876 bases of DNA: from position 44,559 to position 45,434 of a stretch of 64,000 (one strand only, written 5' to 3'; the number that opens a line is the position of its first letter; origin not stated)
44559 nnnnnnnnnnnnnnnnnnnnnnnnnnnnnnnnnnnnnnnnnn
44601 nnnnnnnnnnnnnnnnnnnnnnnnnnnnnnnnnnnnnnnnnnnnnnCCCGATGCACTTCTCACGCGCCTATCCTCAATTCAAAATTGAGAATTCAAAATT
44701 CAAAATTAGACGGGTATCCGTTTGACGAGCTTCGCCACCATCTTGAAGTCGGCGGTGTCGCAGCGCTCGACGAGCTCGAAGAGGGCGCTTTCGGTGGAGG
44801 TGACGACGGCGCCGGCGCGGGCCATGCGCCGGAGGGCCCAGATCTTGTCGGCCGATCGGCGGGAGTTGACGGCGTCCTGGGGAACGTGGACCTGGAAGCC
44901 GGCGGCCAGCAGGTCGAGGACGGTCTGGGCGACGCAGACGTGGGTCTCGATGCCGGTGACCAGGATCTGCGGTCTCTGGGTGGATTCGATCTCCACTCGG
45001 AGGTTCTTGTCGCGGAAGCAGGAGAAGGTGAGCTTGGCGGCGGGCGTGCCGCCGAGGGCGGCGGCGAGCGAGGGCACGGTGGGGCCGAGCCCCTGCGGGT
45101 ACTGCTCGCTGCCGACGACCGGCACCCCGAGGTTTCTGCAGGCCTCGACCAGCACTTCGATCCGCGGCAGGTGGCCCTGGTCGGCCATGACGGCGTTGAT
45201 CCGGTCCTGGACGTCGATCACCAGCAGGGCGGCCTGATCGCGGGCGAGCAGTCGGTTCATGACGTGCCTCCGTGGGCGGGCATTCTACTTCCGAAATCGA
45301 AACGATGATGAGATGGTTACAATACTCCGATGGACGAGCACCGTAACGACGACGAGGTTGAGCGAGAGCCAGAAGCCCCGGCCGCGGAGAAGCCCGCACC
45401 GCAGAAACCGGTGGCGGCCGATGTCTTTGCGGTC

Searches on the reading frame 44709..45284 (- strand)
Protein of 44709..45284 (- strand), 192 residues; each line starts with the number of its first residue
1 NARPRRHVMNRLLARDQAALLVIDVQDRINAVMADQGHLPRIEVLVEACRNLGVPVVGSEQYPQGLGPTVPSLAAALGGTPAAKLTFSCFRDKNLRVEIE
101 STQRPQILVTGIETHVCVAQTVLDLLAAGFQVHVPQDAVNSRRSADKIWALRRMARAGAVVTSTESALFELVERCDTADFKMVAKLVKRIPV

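Call 61: search_protein_families(library=pfam, proteins=[window:44709-45284:-], max_evalue=0.00001)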
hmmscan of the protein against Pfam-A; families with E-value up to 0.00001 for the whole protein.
window:44709-45284:- (192 aa): 1 family
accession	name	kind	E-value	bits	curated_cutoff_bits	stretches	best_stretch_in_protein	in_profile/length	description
PF00857.26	Isochorismatase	-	3.4e-30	105.8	27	1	18-166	1-175/175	Isochorismatase domain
